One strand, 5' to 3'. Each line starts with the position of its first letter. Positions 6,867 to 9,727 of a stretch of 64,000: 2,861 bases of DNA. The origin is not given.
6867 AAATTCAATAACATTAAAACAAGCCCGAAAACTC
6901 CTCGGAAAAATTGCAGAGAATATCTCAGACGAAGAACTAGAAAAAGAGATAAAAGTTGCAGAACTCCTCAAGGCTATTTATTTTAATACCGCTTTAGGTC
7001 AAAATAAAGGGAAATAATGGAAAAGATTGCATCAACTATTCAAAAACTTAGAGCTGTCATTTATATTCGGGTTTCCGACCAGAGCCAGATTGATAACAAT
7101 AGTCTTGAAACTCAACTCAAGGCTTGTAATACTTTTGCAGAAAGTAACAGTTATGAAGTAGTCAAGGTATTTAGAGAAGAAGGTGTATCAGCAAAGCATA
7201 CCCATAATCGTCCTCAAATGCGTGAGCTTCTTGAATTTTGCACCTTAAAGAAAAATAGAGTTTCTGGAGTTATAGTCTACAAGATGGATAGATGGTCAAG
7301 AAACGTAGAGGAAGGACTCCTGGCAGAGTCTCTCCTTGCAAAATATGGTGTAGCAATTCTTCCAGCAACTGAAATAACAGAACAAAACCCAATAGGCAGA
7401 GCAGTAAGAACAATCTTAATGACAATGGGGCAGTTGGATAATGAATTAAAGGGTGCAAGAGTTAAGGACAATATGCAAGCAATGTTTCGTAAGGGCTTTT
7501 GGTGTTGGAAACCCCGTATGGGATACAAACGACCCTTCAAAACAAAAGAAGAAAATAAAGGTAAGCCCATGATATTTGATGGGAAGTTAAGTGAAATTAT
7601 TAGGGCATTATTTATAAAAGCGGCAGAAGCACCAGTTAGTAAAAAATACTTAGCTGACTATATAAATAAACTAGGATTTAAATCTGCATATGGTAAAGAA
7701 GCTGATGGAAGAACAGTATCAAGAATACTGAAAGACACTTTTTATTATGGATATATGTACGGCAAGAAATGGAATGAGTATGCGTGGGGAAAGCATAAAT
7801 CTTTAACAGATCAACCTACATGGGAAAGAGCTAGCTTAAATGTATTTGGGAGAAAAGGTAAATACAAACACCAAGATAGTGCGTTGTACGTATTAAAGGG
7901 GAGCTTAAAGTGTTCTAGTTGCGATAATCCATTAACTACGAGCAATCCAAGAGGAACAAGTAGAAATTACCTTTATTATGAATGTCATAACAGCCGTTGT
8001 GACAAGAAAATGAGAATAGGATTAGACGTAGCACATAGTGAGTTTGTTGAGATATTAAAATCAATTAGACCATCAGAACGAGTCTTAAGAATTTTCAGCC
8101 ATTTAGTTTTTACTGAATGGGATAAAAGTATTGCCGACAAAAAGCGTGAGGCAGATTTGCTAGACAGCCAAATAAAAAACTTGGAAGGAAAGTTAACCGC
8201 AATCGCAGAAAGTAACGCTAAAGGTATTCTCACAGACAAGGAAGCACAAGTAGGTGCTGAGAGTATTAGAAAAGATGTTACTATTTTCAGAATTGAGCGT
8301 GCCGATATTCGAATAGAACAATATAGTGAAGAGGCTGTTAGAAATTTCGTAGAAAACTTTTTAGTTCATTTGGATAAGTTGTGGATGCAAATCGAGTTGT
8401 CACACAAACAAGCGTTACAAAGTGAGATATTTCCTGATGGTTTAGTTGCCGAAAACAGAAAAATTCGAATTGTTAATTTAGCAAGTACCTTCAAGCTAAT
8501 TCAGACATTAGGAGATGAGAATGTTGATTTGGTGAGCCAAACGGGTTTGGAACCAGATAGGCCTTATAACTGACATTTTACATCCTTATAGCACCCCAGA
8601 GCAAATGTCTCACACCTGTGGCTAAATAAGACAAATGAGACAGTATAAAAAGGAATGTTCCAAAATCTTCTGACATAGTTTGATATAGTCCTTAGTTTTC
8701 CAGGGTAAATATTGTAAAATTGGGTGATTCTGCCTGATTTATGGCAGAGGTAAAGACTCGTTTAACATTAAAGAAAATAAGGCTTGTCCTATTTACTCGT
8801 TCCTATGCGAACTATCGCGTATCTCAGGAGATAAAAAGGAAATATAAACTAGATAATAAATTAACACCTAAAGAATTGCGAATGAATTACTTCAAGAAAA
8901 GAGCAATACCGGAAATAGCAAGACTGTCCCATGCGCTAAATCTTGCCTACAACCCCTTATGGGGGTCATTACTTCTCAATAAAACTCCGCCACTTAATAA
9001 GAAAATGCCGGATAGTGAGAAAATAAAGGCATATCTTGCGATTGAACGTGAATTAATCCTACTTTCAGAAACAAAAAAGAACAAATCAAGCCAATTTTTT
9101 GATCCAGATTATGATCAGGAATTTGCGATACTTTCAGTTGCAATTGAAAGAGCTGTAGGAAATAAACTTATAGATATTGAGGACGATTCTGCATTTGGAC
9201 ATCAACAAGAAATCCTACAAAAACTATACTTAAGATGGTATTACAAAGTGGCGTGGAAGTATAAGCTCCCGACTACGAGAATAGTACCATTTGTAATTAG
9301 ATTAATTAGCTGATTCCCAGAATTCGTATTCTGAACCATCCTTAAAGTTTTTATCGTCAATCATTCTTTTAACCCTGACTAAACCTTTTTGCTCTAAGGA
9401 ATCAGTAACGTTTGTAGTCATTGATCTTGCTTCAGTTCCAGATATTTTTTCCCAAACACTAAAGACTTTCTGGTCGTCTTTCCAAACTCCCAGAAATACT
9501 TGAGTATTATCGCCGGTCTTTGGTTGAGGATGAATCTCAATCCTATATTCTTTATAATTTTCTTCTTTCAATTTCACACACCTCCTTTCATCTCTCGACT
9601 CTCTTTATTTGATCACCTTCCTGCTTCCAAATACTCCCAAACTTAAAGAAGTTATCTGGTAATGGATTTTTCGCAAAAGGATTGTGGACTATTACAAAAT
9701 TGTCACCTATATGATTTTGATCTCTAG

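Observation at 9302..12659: Tightly packed five-gene minus-strand operon of unknown function containing an HNH nuclease, inside the phage-like element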

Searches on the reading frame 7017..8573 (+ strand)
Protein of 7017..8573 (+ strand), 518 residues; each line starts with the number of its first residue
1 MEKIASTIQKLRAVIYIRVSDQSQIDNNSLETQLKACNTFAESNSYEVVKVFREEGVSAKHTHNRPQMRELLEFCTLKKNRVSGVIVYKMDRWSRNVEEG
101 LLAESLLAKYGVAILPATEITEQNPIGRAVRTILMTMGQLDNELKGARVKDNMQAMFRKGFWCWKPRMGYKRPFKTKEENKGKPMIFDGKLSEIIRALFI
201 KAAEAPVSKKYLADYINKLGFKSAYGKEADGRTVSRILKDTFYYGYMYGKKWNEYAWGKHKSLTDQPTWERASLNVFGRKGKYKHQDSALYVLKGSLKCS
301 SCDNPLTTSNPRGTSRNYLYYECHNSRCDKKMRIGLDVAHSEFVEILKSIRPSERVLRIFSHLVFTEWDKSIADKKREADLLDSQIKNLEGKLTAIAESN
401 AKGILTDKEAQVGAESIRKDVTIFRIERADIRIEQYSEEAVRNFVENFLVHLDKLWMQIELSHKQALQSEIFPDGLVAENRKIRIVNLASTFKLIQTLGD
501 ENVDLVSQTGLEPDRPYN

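Call 3: search_protein_families(library=pfam, proteins=[window:7017-8573:+], max_evalue=1)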
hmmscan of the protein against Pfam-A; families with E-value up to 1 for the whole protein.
window:7017-8573:+ (518 aa): 7 families
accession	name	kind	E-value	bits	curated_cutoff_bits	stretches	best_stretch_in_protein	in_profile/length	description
PF00239.26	Resolvase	-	7.7e-29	101.1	23.3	1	13-160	1-143/145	Resolvase, N terminal domain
PF07508.19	Recombinase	-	3.4e-07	30.9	21.1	1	192-272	4-95/102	Recombinase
PF13408.12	Zn_ribbon_recom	-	0.00075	20.3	25.3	1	293-339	2-49/58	Recombinase zinc beta ribbon domain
PF04708.17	Pox_F16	-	0.037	14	30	1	19-98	6-78/215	Poxvirus F16 protein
PF10440.15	WIYLD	-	0.046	14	27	1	436-473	20-57/61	Ubiquitin-binding WIYLD domain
PF17207.9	MCM_OB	-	0.27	11.4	24.8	1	293-345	31-76/126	MCM OB domain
PF00751.23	DM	-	0.48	10.8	27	1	297-329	3-35/47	DM DNA binding domain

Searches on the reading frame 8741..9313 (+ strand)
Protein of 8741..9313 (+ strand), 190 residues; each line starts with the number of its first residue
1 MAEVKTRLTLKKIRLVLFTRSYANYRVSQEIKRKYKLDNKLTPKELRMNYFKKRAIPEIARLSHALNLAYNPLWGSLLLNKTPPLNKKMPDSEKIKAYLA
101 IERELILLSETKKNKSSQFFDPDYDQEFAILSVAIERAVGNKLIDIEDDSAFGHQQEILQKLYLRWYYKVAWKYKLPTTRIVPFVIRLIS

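Call 3: search_protein_families(library=pfam, proteins=[window:8741-9313:+], max_evalue=1)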
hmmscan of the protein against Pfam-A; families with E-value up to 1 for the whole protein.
window:8741-9313:+ (190 aa): 0 families

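Call 4: search_protein_families(library=padloc, proteins=[window:8741-9313:+], max_evalue=1)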
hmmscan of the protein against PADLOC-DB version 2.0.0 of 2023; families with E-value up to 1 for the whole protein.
window:8741-9313:+ (190 aa): 0 families

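Call 5: search_protein_families(library=phrogs, proteins=[window:8741-9313:+], max_evalue=1)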
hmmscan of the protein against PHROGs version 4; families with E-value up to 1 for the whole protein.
window:8741-9313:+ (190 aa): 0 families

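Call 6: search_protein_families(library=ncbifam, proteins=[window:8741-9313:+], max_evalue=1)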
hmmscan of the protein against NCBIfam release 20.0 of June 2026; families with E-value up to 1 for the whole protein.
window:8741-9313:+ (190 aa): 1 family
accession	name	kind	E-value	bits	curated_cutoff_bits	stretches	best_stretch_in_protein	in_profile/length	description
NF005175.0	PRK06654.1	equivalog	0.071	12.8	218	1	5-60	119-172/181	flagellar basal body-associated protein FliL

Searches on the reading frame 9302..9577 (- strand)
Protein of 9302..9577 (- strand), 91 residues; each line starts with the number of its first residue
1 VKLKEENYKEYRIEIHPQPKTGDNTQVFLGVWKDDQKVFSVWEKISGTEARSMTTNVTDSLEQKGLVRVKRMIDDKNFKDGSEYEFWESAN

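Call 3: search_protein_families(library=pfam, proteins=[window:9302-9577:-], max_evalue=1)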
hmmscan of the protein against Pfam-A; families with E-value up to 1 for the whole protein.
window:9302-9577:- (91 aa): 2 families
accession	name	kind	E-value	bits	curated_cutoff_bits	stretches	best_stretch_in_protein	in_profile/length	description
PF01047.28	MarR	-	0.0018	18.6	24.6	1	51-76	31-56/59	MarR family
PF20296.3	MTaX1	-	0.005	17.8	25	1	6-44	17-60/111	Methylase-associated X1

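Call 4: search_protein_families(library=padloc, proteins=[window:9302-9577:-], max_evalue=1)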
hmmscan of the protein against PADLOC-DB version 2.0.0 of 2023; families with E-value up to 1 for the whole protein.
window:9302-9577:- (91 aa): 0 families

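Call 5: search_protein_families(library=phrogs, proteins=[window:9302-9577:-], max_evalue=1)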
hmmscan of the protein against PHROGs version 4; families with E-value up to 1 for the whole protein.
window:9302-9577:- (91 aa): 0 families

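Call 6: search_protein_families(library=ncbifam, proteins=[window:9302-9577:-], max_evalue=1)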
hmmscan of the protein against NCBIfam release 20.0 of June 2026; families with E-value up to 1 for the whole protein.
window:9302-9577:- (91 aa): 0 families

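Call 77: find_related_loci(query=window:9302-9577:-, collection=viral_contigs, flank=6000)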
Query window:9302-9577:- (91 aa) in viral_contigs; peptide patterns used: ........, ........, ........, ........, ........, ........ (x = any residue, [..] = any of these).
9 stretches matched a pattern, but none encodes a relative of the query by tblastn (E <= 1e-3).

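Call 98: search_solved_structures(query=A5, max_evalue=10)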
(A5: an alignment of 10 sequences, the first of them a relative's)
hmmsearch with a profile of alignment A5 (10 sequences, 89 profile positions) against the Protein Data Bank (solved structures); distinct sequences matched with E-value up to 10: 5.
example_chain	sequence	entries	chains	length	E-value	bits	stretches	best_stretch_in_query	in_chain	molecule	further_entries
3ju5_A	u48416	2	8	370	0.58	13.8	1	28-78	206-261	Arginine kinase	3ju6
2eth_A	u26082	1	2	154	0.97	13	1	43-69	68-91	transcriptional regulator, putative, Mar family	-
8k21_D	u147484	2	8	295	1.4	12.5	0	23-68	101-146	Cas1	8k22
8k25_D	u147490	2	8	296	1.5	12.5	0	23-68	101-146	Cas1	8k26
8k23_D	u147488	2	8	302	1.6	12.4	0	23-68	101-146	Cas1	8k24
